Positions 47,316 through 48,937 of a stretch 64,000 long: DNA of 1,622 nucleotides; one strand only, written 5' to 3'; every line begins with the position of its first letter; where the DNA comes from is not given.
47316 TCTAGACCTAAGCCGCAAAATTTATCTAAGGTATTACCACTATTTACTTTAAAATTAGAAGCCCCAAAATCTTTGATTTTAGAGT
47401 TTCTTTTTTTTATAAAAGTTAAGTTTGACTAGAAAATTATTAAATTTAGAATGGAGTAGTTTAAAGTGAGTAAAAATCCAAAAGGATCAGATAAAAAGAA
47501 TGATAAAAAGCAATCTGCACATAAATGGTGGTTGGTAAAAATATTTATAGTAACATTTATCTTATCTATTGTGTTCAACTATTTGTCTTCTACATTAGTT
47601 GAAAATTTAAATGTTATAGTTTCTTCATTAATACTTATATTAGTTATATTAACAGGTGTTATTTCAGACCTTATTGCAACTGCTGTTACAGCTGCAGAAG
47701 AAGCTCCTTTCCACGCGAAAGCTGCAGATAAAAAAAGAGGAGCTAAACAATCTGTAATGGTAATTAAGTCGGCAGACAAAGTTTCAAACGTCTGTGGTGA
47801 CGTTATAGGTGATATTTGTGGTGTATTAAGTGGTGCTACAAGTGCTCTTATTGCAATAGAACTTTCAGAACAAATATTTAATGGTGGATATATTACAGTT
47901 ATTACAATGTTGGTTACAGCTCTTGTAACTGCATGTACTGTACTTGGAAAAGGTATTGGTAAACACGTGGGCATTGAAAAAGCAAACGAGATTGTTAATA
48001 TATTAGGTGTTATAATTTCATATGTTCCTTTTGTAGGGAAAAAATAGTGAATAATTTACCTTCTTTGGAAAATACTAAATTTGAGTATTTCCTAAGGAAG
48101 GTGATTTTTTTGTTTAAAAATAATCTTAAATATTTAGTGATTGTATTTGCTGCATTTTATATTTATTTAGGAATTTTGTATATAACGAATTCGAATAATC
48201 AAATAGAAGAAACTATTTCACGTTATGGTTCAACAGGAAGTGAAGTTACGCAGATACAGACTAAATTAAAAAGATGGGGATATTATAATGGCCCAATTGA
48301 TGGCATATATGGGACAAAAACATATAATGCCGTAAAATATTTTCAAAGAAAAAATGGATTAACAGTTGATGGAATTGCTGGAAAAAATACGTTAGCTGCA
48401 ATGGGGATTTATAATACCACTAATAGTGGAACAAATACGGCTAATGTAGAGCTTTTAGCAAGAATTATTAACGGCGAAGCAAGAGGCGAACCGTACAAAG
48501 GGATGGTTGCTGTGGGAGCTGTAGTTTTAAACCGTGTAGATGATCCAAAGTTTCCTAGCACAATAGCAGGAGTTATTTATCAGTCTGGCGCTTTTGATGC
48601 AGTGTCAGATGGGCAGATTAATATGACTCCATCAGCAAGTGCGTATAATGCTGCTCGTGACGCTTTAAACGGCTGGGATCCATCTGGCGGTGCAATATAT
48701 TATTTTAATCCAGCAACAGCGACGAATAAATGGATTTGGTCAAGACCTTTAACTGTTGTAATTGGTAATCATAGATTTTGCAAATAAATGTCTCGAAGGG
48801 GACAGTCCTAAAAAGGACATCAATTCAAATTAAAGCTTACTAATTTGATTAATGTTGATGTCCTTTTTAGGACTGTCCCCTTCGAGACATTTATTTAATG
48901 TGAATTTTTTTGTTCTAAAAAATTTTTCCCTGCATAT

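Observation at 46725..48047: Candidate OLE RNA with OapA-like membrane protein downstream of xseA-xseB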

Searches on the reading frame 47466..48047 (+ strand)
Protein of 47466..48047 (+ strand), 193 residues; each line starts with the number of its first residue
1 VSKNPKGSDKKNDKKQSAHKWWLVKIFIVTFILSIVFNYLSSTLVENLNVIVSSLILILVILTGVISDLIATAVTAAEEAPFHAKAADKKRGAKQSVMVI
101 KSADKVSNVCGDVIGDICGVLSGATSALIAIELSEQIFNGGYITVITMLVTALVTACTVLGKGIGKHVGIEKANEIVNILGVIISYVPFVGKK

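Call 4: search_protein_families(library=pfam, proteins=[window:47466-48047:+], max_evalue=0.01)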
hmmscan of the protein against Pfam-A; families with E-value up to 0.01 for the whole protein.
window:47466-48047:+ (193 aa): 3 families
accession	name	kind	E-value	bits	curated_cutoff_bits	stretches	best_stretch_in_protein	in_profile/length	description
PF25612.1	DUF7940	-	0.0013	19.7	27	1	15-70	7-61/63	Family of unknown function (DUF7940)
PF01595.25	CNNM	-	0.0016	18.6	28.4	1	55-185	2-125/181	Cyclin M transmembrane N-terminal domain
PF08570.15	DUF1761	-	0.0052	17.5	31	0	12-75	33-95/123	Protein of unknown function (DUF1761)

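Call 8: search_protein_families(library=ncbifam, proteins=[window:47466-48047:+], max_evalue=0.01)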
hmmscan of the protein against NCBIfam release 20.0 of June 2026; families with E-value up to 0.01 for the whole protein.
window:47466-48047:+ (193 aa): 1 family
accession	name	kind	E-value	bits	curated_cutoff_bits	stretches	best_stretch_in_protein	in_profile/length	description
NF043065.1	MMSYN1_0478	equivalog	0.0025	17.7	170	1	8-68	72-133/190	MFS transporter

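Call 9: search_solved_structures(query=window:47466-48047:+, max_evalue=1, show_alignments=2)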
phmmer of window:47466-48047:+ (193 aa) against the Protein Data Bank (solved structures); distinct sequences matched with E-value up to 1: 0.

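Call 16: find_homologous_proteins(query=window:47466-48047:+, max_evalue=0.001)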
Query window:47466-48047:+ (193 aa): 428 proteins with E <= 0.001 among 1374 candidates; the best 120 are listed.
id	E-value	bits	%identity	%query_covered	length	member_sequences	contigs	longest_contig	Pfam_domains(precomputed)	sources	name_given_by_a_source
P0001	3.6e-71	257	69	92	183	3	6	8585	-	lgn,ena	-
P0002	4.7e-71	256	71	88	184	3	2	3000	-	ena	-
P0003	4.9e-68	247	67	93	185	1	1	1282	-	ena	-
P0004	1.7e-67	245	66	98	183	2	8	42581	-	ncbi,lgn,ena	-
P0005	2.8e-66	241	68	90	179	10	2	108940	PF01595.26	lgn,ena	-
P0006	2.0e-65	238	64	95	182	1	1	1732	-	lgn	-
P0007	1.0e-64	236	67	91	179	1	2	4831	PF01595.26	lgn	-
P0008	2.5e-64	235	61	99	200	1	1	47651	-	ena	-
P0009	6.9e-63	230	64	89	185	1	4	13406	PF01595.26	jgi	jgi:CBS domain containing-hemolysin-like protein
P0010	2.4e-62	228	58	99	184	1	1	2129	-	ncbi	-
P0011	4.3e-62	227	59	96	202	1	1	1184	-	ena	-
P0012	5.8e-62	227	60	97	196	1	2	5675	-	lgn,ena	-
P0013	1.4e-61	226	58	99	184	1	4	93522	PF01595.26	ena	-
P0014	1.9e-61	225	64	93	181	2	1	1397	PF01595.26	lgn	-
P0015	4.5e-61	224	65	93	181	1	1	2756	PF01595.26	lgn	-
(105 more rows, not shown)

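Call 21: find_related_loci(query=A1, collection=genome_contigs, flank=6000)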
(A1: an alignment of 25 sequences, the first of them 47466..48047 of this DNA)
Query A1 (193 aa) in genome_contigs; peptide patterns used: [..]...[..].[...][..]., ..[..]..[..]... (x = any residue, [..] = any of these).
600 stretches matched a pattern (row limit reached: there are more); 593 encode a relative of the query (tblastn E <= 1e-3); the best 80 are kept; 80 distinct loci.
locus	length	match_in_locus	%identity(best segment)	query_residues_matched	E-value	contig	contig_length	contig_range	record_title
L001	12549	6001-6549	74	11-192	7e-80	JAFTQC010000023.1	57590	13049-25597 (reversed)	MAG: Clostridia bacterium isolate RGIG4047 Roe_deer_Cecum-5__c4038, whole genome shotgun sequence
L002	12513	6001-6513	75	22-192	5e-77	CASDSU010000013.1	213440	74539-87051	uncultured Eubacteriales bacterium isolate SI.A15.metabat-bins.146 genome assembly, contig: SI.A15.metabat-bins.146.fa_k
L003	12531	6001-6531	69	16-193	1e-70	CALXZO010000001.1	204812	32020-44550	MAG: uncultured Clostridia bacterium isolate BRZ_GG__bin110 genome assembly, contig: BRZ_GG__NODE_65_length_204812_cov_6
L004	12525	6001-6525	73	11-186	3e-70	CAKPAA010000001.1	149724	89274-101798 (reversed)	MAG: uncultured Clostridia bacterium isolate REFINED_METABAT215_TOP10_CONTIGS_1500_ASSEMBLY_K77_MERGED__Hadza_PheChl_Fib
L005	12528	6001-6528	67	6-185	2e-63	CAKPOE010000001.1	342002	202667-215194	MAG: uncultured Clostridia bacterium isolate REFINED_METABAT215_TOP10_CONTIGS_1500_ASSEMBLY_K77_MERGED__Hadza_MoBio_hadz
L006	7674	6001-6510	74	19-189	4e-59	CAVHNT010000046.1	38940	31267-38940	bacterium isolate H07617-L1_cleanbin_000030 genome assembly, contig: Spades_H07617-L1_contig_565, whole genome shotgun s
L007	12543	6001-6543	62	3-186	1e-56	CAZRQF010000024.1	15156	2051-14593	MAG TPA_asm: uncultured Eubacteriales bacterium isolate SRP225648_co1_16 genome assembly, contig: NODE_9824_length_15156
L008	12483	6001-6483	51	22-185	5e-47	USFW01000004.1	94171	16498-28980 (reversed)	uncultured Clostridium sp. isolate UMGS1673 genome assembly, contig: NODE_142_length_94171_cov_6.738089, whole genome sh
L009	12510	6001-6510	48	13-185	5e-47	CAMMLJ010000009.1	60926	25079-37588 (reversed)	MAG: uncultured Clostridium sp. isolate ERR7167062_bin.47_MetaWRAP_v1.1_MAG genome assembly, contig: NODE_246_length_609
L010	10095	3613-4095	51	22-185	7e-47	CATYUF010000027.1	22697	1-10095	MAG TPA_asm: uncultured Clostridium sp. isolate ERR9578265_bin.42_MetaWRAP_v1.3_MAG genome assembly, contig: ERZ18533859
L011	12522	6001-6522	47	9-185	8e-46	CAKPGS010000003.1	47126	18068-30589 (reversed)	MAG: uncultured Clostridia bacterium isolate REFINED_METABAT215_TOP10_CONTIGS_1500_ASSEMBLY_K77_MERGED__Hadza_MoBio_hadz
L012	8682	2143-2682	48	4-187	1e-45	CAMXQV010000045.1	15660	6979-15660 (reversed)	MAG TPA_asm: uncultured Clostridium sp. isolate SRR14920969_bin.33_metawrap_v1.3_MAG genome assembly, contig: NODE.2454_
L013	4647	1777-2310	47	4-185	8e-46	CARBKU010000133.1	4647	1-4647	MAG TPA_asm: uncultured Clostridia bacterium isolate MGBC153658 genome assembly, contig: MGBC153658.133, whole genome sh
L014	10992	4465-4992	47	9-185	2e-45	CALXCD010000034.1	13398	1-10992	MAG: uncultured Clostridia bacterium isolate BRZ_FH__bin15 genome assembly, contig: BRZ_FH__NODE_4495_length_13398_cov_1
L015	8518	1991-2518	48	6-185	1e-45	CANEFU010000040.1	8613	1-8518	MAG TPA_asm: uncultured Clostridium sp. isolate SRR18439533_bin.17_metawrap_v1.3_MAG genome assembly, contig: NODE.1194_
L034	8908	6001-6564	39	3-187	2e-42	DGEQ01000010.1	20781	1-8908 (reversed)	MAG TPA_asm: Hungateiclostridiaceae bacterium UBA3922 UBA3922_contig_4157, whole genome shotgun sequence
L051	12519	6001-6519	43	12-187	1e-40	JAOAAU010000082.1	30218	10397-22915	MAG: Clostridia bacterium isolate SKW158 k141_360036, whole genome shotgun sequence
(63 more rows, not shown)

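Call 29: find_encoding_contigs(protein=window:47466-48047:+, flank=3000, max_places=3)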
Protein window:47466-48047:+ (193 aa): 3 contigs read that carry it; 2 places shown.
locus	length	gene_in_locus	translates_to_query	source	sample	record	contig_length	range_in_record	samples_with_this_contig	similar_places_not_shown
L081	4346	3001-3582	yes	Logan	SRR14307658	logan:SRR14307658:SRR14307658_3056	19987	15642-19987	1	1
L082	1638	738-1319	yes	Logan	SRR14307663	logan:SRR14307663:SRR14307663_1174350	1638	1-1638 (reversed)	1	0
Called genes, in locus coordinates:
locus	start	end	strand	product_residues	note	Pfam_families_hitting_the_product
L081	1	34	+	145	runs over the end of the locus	PF01029:NusB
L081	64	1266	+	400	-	PF13742:tRNA_anti_2, PF01336:tRNA_anti-codon, PF02601:Exonuc_VII_L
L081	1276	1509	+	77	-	PF02609:Exonuc_VII_S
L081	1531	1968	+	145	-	PF02681:DUF212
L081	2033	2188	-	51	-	-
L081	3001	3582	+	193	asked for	-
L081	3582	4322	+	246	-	PF01471:PG_binding_1, PF07486:Hydrolase_2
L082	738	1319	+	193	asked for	-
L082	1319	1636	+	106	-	?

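Call 39: predict_structure(alignment_id=A1)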
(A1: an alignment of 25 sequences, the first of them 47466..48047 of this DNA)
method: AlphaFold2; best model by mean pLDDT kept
length: 193 residues; sequences in the alignment: 25
mean_pLDDT: 84.2   pTM: 0.73
mean pLDDT of the five models: 84.2, 84.0, 82.3, 81.9, 81.8
residues with pLDDT >= 90: 76; 70-90: 95; 50-70: 18; < 50: 4
segments of 3 or more residues with pLDDT < 50: none
pLDDT, mean of each block of 10 residues (from residue 1): 51 65 81 81 77 90 93 93 89 91 90 86 88 86 90 92 92 94 83 48
secondary structure, 60 per line:
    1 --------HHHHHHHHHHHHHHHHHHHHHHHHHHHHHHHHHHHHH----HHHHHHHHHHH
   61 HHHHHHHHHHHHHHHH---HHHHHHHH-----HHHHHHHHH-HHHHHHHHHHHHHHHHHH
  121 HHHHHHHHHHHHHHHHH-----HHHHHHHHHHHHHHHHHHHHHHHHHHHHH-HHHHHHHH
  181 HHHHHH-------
elements in order: H9-45 H50-76 H80-87 H93-101 H103-137 H143-171 H173-186

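Call 64: search_protein_families(library=pfam, proteins=[L051:3474-4364:+, L051:4384-4827:+, L034:4212-5120:+, L011:2992-3960:+, L011:4613-5428:-, L011:7166-7729:+, L011:7729-8745:+, L011:3979-4359:-], max_evalue=0.0001)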
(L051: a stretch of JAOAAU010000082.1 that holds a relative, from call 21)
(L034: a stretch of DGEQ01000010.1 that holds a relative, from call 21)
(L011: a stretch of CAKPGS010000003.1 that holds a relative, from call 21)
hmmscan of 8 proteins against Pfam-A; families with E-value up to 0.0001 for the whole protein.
L051:3474-4364:+ (296 aa): 1 family
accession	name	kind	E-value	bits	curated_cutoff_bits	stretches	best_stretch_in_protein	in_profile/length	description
PF00348.22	polyprenyl_synt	-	1.6e-60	204.9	27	1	32-272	4-239/251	Polyprenyl synthetase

L051:4384-4827:+ (147 aa): 1 family
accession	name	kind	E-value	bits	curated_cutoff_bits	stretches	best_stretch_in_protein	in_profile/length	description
PF02681.20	DUF212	-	1.5e-48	164.5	26.5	1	10-141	2-125/126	Divergent PAP2 family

L034:4212-5120:+ (302 aa): 1 family
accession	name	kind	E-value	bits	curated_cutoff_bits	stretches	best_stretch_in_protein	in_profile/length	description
PF00348.22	polyprenyl_synt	-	4.5e-59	200.1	27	1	38-265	4-222/251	Polyprenyl synthetase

L011:2992-3960:+ (322 aa): 2 families
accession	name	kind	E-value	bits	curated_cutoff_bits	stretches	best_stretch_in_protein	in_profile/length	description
PF00753.33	Lactamase_B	-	9e-26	91.5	22.7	1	79-269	2-195/196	Metallo-beta-lactamase superfamily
PF12706.13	Lactamase_B_2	-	2.6e-09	37.4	27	1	96-230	4-149/200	Beta-lactamase superfamily domain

L011:4613-5428:- (271 aa): 1 family
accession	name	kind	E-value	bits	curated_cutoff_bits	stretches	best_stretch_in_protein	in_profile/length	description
PF04239.17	DUF421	-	3.8e-35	120.6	23.6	1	118-251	2-129/129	YetF C-terminal domain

L011:7166-7729:+ (187 aa): 1 family
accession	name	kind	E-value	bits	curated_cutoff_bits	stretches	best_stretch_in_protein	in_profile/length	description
PF02151.25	UVR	-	2.1e-08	34.1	21.5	1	155-183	6-34/36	UvrB/uvrC motif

L011:7729-8745:+ (338 aa): 1 family
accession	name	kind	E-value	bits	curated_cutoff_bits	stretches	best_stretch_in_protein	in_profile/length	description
PF00217.24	ATP-gua_Ptrans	-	4.5e-69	232.4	22.4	1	44-239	4-201/203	ATP:guanido phosphotransferase, C-terminal catalytic domain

L011:3979-4359:- (126 aa): 1 family
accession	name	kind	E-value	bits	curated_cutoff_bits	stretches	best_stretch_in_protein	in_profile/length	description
PF11213.13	DUF3006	-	4.6e-14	52.8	32.3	1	47-123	1-67/67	Protein of unknown function (DUF3006)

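Call 69: search_protein_families(library=pfam, proteins=[L051:6612-8471:+, L051:8777-9601:+, L051:10038-10919:+], max_evalue=0.001)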
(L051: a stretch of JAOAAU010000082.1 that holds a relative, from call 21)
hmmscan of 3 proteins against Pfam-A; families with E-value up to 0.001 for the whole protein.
L051:6612-8471:+ (619 aa): 5 families
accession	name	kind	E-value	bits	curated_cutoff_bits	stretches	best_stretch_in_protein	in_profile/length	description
PF13292.11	DXP_synthase_N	-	4.7e-126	420.1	21.2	1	5-280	1-274/274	1-deoxy-D-xylulose-5-phosphate synthase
PF02779.29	Transket_pyr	-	3.6e-47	160.7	27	1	315-477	3-172/174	Transketolase, pyrimidine binding domain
PF02780.25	Transketolase_C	-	2.9e-35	121.3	25.9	1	490-610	1-123/124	Transketolase, C-terminal domain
PF00456.26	Transketolase_N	-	2.3e-10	40.4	22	1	23-185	3-193/334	Transketolase, thiamine diphosphate binding domain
PF02775.26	TPP_enzyme_C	-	2e-06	28.1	21.9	1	115-177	28-84/151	Thiamine pyrophosphate enzyme, C-terminal TPP binding domain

L051:8777-9601:+ (274 aa): 3 families
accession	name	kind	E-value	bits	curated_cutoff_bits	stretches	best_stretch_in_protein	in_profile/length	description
PF01728.25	FtsJ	-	2.8e-42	145.1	24.1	1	65-246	1-179/181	FtsJ-like methyltransferase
PF01479.30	S4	-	1.5e-09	37.9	22.8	1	9-49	1-41/48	S4 domain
PF22421.1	SYY_C-terminal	-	6.6e-06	26.4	27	1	8-53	18-63/83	Tyrosine--tRNA ligase SYY-like C-terminal domain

L051:10038-10919:+ (293 aa): 2 families
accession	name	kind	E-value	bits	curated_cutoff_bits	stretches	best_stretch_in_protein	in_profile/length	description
PF20143.4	NAD_kinase_C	-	1e-32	113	23.7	1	141-267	1-125/126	ATP-NAD kinase C-terminal domain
PF01513.26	NAD_kinase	-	4.1e-17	63.1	25.5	1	50-116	64-130/130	ATP-NAD kinase N-terminal domain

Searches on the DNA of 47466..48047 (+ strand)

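Call 50: search_rna_families(sources=[L001, L005, L007, L009, L011, L034, L049, L051, L065, L076, L079], threshold=gathering)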
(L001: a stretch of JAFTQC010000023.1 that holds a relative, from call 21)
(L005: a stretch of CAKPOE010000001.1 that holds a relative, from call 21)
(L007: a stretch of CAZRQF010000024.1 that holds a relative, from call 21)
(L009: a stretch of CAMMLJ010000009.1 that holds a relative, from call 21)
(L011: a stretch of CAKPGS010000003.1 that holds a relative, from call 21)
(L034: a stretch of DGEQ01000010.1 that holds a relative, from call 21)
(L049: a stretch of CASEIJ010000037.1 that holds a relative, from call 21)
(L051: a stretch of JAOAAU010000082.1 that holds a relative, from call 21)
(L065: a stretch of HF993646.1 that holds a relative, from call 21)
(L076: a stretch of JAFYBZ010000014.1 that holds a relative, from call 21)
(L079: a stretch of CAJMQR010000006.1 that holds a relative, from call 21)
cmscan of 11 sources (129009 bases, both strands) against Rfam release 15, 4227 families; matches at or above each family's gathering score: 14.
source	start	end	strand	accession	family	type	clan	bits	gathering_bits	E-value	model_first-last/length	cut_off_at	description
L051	5208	5856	+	RF01071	OLE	Gene;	-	542.8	50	4.3e-156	1-616/616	no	Ornate Large Extremophilic RNA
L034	5283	5952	+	RF01071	OLE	Gene;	-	542.2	50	6.5e-156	1-616/616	no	Ornate Large Extremophilic RNA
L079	5339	5975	+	RF01071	OLE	Gene;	-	445.1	50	4.1e-127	1-616/616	no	Ornate Large Extremophilic RNA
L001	5392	5971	+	RF01071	OLE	Gene;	-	429.4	50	1.9e-122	1-616/616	no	Ornate Large Extremophilic RNA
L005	5440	5994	+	RF01071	OLE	Gene;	-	426.6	50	1.3e-121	1-616/616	no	Ornate Large Extremophilic RNA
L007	5419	5999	+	RF01071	OLE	Gene;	-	423.9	50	8e-121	1-616/616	no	Ornate Large Extremophilic RNA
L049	5322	5936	+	RF01071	OLE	Gene;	-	412.6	50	1.8e-117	1-616/616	no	Ornate Large Extremophilic RNA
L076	5205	5808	+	RF01071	OLE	Gene;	-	379.5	50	1.2e-107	1-616/616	no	Ornate Large Extremophilic RNA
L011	5392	5978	+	RF01071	OLE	Gene;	-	366.5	50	8.8e-104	1-616/616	no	Ornate Large Extremophilic RNA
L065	5294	5818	+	RF01071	OLE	Gene;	-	248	50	1.3e-68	1-616/616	no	Ornate Large Extremophilic RNA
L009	5691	5847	+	RF01071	OLE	Gene;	-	100.2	50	9.1e-25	436-595/616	no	Ornate Large Extremophilic RNA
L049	2868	2940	-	RF00005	tRNA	Gene; tRNA;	CL00001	68.1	29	2.1e-12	1-71/71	no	tRNA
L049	229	302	+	RF00005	tRNA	Gene; tRNA;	CL00001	61.3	29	1.6e-10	1-71/71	no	tRNA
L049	2737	2819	-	RF00005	tRNA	Gene; tRNA;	CL00001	51.2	29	9.5e-08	1-71/71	no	tRNA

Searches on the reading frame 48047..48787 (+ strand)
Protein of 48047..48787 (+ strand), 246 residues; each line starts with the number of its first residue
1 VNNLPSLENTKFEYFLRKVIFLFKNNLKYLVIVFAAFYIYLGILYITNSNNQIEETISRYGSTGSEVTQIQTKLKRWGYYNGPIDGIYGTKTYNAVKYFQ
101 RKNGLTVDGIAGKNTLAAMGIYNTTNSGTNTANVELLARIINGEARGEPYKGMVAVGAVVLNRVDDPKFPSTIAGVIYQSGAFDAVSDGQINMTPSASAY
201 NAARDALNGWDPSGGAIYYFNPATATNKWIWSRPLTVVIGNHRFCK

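Call 4: search_protein_families(library=pfam, proteins=[window:48047-48787:+], max_evalue=0.01)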
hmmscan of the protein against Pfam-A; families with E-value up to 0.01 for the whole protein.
window:48047-48787:+ (246 aa): 4 families
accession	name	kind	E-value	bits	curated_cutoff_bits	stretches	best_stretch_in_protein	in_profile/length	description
PF07486.17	Hydrolase_2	-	5.3e-37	126.9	27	1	147-245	1-100/100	Cell Wall Hydrolase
PF01471.23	PG_binding_1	-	1.4e-23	83.3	23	1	63-119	1-57/57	Putative peptidoglycan binding domain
PF08823.16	PG_binding_2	-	0.0001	22.9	21.1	1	62-102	13-53/74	Putative peptidoglycan binding domain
PF09374.15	PG_binding_3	-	0.002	18.7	24.6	0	94-124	1-33/76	Predicted Peptidoglycan domain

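Call 8: search_protein_families(library=ncbifam, proteins=[window:48047-48787:+], max_evalue=0.01)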
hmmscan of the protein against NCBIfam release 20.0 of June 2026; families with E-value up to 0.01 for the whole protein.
window:48047-48787:+ (246 aa): 7 families
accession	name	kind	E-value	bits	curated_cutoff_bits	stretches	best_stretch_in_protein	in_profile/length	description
TIGR02869.1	spore_SleB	equivalog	1.1e-89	299.6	236.5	1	55-246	4-201/201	spore cortex-lytic enzyme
TIGR03979.1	His_Ser_Rich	equivalog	4.3e-12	46.4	121.65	1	66-121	133-188/190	His-Xaa-Ser repeat protein HxsA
NF052335.1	PdgHdaseHSB129560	equivalog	1.6e-10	40.8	500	1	59-121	201-263/330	peptidoglycan hydrolase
NF052336.1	PdgHdaseHSB100310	equivalog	2.3e-10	40.3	500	1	57-125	184-252/316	peptidoglycan hydrolase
NF052377.1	lmo1851_S41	exception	1.3e-06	27.4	725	1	59-118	385-445/468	lmo1851 family serine protease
NF004786.0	PRK06132.1-3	equivalog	1.3e-05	24.2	329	1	57-110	214-266/418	hypothetical protein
NF007891.0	PRK10594.1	equivalog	0.0026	16.6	425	1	75-135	305-365/617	L,D-transpeptidase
